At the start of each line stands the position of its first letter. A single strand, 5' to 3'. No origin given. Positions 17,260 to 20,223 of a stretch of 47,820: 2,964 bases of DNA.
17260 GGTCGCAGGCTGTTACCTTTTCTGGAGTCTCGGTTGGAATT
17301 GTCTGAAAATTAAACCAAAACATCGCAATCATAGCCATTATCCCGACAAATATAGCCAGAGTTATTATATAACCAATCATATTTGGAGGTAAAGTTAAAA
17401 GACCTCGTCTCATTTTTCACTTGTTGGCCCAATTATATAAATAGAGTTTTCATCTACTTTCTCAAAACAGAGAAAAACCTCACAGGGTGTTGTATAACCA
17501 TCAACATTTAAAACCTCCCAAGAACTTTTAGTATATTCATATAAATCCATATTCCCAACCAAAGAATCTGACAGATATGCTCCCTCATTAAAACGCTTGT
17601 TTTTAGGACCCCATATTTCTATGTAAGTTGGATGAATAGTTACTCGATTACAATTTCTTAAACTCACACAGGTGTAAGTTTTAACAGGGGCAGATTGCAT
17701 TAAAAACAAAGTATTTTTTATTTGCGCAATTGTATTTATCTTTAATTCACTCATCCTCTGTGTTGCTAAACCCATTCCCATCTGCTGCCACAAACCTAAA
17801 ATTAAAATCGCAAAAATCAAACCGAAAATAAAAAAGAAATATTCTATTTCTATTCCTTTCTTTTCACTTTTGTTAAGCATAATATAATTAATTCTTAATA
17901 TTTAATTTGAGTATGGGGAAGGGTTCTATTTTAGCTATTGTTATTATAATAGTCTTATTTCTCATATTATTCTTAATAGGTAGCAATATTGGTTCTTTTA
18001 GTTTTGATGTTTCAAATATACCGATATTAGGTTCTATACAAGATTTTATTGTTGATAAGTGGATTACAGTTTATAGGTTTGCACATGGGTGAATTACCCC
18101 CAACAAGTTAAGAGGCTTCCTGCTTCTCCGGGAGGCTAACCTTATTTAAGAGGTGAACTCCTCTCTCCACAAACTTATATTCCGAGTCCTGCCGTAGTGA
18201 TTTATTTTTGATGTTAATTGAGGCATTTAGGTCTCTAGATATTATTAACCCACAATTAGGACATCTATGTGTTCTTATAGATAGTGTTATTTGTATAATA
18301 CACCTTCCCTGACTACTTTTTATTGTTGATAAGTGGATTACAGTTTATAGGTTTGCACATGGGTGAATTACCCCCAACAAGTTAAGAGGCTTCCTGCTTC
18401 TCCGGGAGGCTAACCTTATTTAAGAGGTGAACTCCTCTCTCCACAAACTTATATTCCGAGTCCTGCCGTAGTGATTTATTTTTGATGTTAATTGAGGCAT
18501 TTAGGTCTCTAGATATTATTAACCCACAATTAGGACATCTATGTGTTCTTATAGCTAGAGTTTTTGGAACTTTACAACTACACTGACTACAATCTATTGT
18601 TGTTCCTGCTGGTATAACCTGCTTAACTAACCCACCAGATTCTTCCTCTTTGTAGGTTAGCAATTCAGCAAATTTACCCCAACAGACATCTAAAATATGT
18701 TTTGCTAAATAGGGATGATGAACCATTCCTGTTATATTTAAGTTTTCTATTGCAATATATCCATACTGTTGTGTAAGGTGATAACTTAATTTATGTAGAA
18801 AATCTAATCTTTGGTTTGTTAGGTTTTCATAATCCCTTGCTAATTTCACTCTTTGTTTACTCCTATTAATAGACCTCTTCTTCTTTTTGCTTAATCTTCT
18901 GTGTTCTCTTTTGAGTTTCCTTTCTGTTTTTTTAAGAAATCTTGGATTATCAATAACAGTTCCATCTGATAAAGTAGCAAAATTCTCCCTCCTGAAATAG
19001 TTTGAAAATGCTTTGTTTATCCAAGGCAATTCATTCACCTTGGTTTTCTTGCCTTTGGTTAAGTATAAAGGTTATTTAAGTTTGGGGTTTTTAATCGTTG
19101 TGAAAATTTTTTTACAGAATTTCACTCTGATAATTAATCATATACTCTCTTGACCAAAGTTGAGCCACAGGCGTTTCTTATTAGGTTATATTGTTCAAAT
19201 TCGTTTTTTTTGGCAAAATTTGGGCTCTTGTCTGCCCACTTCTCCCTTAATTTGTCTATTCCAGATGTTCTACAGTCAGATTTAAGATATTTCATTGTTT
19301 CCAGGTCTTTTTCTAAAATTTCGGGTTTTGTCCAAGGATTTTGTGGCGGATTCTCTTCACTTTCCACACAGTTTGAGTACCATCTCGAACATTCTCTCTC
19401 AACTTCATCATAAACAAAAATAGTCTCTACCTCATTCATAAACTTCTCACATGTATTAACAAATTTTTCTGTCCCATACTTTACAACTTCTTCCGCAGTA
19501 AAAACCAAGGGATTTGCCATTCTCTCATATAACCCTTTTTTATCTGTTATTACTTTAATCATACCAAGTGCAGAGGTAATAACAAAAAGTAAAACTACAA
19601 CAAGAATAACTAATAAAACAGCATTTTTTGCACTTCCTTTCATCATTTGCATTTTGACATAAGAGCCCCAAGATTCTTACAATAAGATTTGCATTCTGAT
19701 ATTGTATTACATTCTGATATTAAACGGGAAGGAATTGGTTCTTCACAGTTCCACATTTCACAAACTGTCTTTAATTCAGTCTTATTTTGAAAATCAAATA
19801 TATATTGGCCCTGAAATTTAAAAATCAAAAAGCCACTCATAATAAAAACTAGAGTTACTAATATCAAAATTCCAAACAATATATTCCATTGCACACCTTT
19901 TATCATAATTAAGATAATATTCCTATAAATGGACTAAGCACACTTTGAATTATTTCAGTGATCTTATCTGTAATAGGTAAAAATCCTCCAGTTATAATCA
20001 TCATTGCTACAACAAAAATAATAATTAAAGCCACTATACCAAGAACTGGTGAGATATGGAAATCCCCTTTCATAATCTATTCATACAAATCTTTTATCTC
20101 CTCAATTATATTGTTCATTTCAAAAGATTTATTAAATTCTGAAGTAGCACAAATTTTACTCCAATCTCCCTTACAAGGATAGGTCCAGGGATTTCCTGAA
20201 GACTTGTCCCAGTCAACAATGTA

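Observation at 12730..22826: Nine back-to-back genes with pilin-type N-termini, including 532-853 aa Cys-rich proteins and a vWA protein: candidate undescribed adhesive filament or tip complex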

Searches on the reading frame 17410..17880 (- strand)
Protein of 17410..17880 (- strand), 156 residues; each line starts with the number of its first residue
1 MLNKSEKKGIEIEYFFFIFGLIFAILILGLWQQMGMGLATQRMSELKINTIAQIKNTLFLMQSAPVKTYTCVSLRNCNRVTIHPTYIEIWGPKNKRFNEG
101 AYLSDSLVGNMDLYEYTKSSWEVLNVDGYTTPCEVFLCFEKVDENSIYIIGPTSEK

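Call 5: search_protein_families(library=pfam, proteins=[window:17410-17880:-], max_evalue=1)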
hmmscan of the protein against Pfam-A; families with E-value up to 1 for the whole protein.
window:17410-17880:- (156 aa): 1 family
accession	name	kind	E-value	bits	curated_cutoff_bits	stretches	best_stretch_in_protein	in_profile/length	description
PF10066.14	DUF2304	-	0.062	14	25.5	1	2-40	18-56/106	Uncharacterized conserved protein (DUF2304)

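Call 6: search_protein_families(library=ncbifam, proteins=[window:17410-17880:-], max_evalue=1)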
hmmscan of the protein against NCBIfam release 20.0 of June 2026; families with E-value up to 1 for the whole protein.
window:17410-17880:- (156 aa): 0 families

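Call 20: find_homologous_proteins(query=window:17410-17880:-, max_evalue=0.01)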
Query window:17410-17880:- (156 aa): 12 proteins with E <= 0.01 among 26 candidates.
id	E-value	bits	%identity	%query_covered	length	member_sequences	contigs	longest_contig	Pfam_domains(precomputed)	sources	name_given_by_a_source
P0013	1.6e-96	338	95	100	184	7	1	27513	-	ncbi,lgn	-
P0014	2.5e-70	253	73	99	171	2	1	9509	-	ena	-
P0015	6.2e-70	252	72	97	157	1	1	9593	-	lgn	-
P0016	8.8e-68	245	77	92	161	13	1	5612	-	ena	-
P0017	2.0e-56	208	63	94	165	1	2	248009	-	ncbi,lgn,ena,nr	ncbi:MAG: hypothetical protein KAT28_05565 [Candidatus Aenigmarchaeota archaeon]|nr:hypothetical pro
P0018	1.4e-55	205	57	98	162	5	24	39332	-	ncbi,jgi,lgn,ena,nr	ncbi:MAG: hypothetical protein DRP14_01670 [Candidatus Aenigmatarchaeota archaeon]|nr:MAG: hypotheti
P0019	2.0e-55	205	63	94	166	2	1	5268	-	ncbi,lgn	-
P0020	1.9e-54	202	61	94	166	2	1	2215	-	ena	-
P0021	9.0e-54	199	61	94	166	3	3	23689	-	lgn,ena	-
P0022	3.1e-48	182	58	93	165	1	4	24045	-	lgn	-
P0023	5.8e-45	171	55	94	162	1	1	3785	-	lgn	-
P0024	3.7e-36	142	49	92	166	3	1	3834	-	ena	-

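Call 33: predict_structure(alignment_id=A1)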
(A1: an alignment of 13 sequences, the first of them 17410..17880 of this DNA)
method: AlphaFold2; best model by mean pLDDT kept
length: 156 residues; sequences in the alignment: 13
mean_pLDDT: 73.1   pTM: 0.56
mean pLDDT of the five models: 73.1, 72.9, 72.9, 70.6, 70.6
residues with pLDDT >= 90: 0; 70-90: 105; 50-70: 38; < 50: 13
segments of 3 or more residues with pLDDT < 50: 1-3, 37-43
pLDDT, mean of each block of 10 residues (from residue 1): 51 78 78 53 56 82 85 82 83 69 58 77 83 85 86 59
secondary structure, 60 per line:
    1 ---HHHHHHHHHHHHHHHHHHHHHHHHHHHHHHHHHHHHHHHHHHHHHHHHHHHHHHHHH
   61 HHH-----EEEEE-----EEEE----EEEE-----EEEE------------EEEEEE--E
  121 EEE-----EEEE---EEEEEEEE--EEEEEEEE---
elements in order: H4-63 E69-73 E79-82 E87-90 E96-99 E112-117 E120-123 E129-132 E136-143 E146-153

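Call 38: fold_search(model_id=the predicted structure, library=pdb)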
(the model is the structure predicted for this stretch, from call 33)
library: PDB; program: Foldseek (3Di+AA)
matches with E <= 10: 622; with E <= 0.001: 0
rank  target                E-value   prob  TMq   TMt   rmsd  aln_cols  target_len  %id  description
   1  9evt_7                6.2e-02  0.35  0.20  0.10   9.6       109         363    7  Structure of the small subunit of the flowering plant mitoribosome with the maturation factor RsgA (released 2026-03-18)
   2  8usb_C                1.3e-01  0.21  0.20  0.10  16.9       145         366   12  Non-substrate-engaged human 26S proteasome with Nub1/FAT10 bound to Rpn1 (released 2024-11-06)
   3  4ym7_AG               1.3e-01  0.13  0.16  0.12  12.8        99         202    9  RNA polymerase I structure with an alternative dimer hinge (released 2015-09-09)
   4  5m5w_G                1.6e-01  0.09  0.14  0.12  12.6       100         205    8  RNA Polymerase I open complex (released 2016-12-07)
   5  8cdu_C                2.0e-01  0.15  0.19  0.06  11.8        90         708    9  Rnase R bound to a 30S degradation intermediate (main state) (released 2023-12-20)
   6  4ql5_A                2.2e-01  0.10  0.16  0.25   8.3        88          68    8  Crystal structure of translation initiation factor IF-1 from Streptococcus pneumoniae TIGR4 (released 2014-07-02)
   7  3ue1_B                2.2e-01  0.08  0.17  0.07  11.6       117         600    5  Crystal strucuture of Acinetobacter baumanni PBP1A in complex with MC-1 (released 2011-12-14)
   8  3ue1_A                2.2e-01  0.08  0.17  0.07  11.7       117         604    5  Crystal strucuture of Acinetobacter baumanni PBP1A in complex with MC-1 (released 2011-12-14)
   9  3udx_B                2.3e-01  0.08  0.17  0.08  12.3       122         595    5  Crystal structure of Acinetobacter baumannii PBP1a in complex with Imipenem (released 2011-12-14)
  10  6h4d                  2.6e-01  0.30  0.21  0.13   8.4        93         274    5  Crystal structure of RsgA from Pseudomonas aeruginosa (released 2019-06-26)
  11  9bv3_C                2.6e-01  0.16  0.20  0.10  16.7       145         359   12  M1B Midnolin-Proteasome (released 2025-06-11)
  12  6zxf_j                3.4e-01  0.11  0.18  0.23  12.2       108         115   10  Cryo-EM structure of a late human pre-40S ribosomal subunit - State G (released 2020-12-02)
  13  8pj3_q                3.6e-01  0.09  0.15  0.19  11.3       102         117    8  Structure of human 48S translation initiation complex upon transfer of initiator tRNA to eIF5B (48S-3) (released 2024-08-14)
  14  3udf_B                3.6e-01  0.06  0.16  0.07  12.5       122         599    5  Crystal structure of Apo PBP1a from Acinetobacter baumannii (released 2011-12-14)
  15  6ybw_q                3.8e-01  0.16  0.18  0.28   8.9        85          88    7  Structure of a human 48S translational initiation complex - 40S body (released 2020-09-16)
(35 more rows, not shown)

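Call 65: search_protein_representatives(alignment_id=A1)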
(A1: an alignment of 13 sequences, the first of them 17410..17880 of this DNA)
Query: 13 sequences, 165 profile positions. Proteins with E-value up to 0.001 (for the whole library): 10; up to 1e-10: 8; up to 1e-30: 6. The best 10 are listed.
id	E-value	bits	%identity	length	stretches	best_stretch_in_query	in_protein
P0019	2.0e-86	304.1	-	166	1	2-165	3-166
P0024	1.5e-70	252.5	-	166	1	8-165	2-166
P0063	6.3e-48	178.9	-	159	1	9-165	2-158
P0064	6.6e-47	175.6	-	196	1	7-150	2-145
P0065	1.4e-33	132.2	-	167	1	7-151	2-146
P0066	2.2e-32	128.3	-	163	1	8-149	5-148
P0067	2.6e-29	118.4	-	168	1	2-159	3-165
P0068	1.6e-21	93.0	-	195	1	8-155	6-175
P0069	4.1e-07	46.1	-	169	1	7-153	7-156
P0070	8.8e-07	45.1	-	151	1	17-155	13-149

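Call 83: find_encoding_contigs(protein=P0068, flank=10000, max_places=2)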
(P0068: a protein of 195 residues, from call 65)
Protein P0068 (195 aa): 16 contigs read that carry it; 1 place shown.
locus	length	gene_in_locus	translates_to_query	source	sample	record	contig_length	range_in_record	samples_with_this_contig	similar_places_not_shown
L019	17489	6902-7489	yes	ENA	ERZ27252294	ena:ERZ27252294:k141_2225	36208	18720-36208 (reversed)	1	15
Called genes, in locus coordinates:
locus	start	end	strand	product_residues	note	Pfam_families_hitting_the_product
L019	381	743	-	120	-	PF01201:Ribosomal_S8e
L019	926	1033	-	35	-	-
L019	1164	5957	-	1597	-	PF03833:PolC_DP2_N, PF24844:PolC_DP2_central, PF24846:PolC_DP2_cat, PF14890:Intein_splicing, PF14528:LAGLIDADG_3, PF24846:PolC_DP2_cat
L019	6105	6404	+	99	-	-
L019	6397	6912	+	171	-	-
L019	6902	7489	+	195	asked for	-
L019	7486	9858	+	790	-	-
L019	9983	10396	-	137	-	-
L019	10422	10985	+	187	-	-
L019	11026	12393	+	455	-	-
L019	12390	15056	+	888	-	-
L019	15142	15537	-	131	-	PF01092:Ribosomal_S6e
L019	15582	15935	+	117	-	-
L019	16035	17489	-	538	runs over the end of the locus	PF04068:Fer4_RLI (weak), PF12837:Fer4_6 (faint), PF00037:Fer4, PF02463:SMC_N (faint), PF13304:AAA_21 (faint), PF00005:ABC_tran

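Call 84: find_encoding_contigs(protein=P0066, flank=10000, max_places=2)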
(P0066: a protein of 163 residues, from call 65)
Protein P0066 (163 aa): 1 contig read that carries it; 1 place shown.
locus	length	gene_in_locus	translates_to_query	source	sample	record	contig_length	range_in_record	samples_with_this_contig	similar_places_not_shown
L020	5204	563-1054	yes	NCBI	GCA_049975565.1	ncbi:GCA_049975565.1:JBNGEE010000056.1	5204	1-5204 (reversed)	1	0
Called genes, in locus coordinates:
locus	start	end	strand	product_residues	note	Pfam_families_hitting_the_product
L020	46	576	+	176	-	-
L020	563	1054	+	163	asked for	-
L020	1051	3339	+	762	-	-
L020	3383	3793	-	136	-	-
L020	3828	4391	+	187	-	-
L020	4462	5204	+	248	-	?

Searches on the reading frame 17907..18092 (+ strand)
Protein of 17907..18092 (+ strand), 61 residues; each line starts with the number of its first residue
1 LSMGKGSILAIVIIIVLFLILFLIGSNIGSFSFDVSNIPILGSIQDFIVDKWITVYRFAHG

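Call 46: search_protein_families(library=pfam, proteins=[window:17907-18092:+], max_evalue=1)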
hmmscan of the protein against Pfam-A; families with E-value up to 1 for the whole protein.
window:17907-18092:+ (61 aa): 2 families
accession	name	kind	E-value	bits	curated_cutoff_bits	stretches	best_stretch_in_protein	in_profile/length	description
PF13786.12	DUF4179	-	0.0067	17.3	30.1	1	9-49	8-48/94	Domain of unknown function (DUF4179)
PF10717.14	ODV-E18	-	0.58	10.5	28.1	1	8-31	30-52/87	Occlusion-derived virus envelope protein ODV-E18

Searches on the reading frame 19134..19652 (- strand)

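Call 5: search_protein_families(library=pfam, proteins=[window:19134-19652:-], max_evalue=1)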
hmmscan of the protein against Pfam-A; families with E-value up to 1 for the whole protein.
window:19134-19652:- (172 aa): 2 families
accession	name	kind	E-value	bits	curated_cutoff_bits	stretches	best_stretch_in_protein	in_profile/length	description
PF12271.14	Chs7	-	0.095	12.5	25.1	1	13-80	192-257/287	Chitin synthase export chaperone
PF20332.3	DUF6627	-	0.16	12.5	27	1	9-34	92-117/125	Family of unknown function (DUF6627)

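Call 6: search_protein_families(library=ncbifam, proteins=[window:19134-19652:-], max_evalue=1)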
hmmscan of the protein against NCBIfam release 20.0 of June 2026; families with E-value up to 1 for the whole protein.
window:19134-19652:- (172 aa): 2 families
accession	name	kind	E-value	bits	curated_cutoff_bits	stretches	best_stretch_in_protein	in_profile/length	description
TIGR00906.1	2A0303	subfamily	0.14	10.5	681.7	1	5-65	185-244/602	cationic amino acid transport permease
NF033919.1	PA2779_fam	subfamily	0.86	9.8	40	0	2-34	88-118/123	PA2779 family protein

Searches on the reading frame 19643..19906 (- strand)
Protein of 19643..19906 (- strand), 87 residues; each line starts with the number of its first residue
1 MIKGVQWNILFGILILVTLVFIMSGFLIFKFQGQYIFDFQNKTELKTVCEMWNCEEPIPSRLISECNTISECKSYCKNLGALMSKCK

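Call 5: search_protein_families(library=pfam, proteins=[window:19643-19906:-], max_evalue=1)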
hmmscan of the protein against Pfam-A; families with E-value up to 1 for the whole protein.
window:19643-19906:- (87 aa): 1 family
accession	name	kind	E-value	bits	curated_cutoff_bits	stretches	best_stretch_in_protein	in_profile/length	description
PF00451.25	Toxin_2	-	0.054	14.3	25.1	1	65-87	2-25/32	Scorpion short toxin, BmKK2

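Call 6: search_protein_families(library=ncbifam, proteins=[window:19643-19906:-], max_evalue=1)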
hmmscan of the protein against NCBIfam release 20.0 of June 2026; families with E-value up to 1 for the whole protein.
window:19643-19906:- (87 aa): 0 families

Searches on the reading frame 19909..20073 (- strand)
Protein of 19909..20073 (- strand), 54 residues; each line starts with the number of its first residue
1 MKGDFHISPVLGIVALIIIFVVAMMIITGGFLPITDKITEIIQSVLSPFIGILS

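Call 5: search_protein_families(library=pfam, proteins=[window:19909-20073:-], max_evalue=1)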
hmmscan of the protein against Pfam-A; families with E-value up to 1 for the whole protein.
window:19909-20073:- (54 aa): 0 families

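Call 6: search_protein_families(library=ncbifam, proteins=[window:19909-20073:-], max_evalue=1)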
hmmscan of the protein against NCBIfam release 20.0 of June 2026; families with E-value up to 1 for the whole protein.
window:19909-20073:- (54 aa): 2 families
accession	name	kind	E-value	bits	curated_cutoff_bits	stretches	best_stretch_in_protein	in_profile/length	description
NF005030.0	PRK06439.1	equivalog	0.015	15.3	121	1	12-50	9-47/72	NADH dehydrogenase subunit J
NF045849.1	ICE_MMCAP2_0565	equivalog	0.05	13.3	40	1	33-53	4-24/80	Mbov_0395 family pilin-like conjugal transfer protein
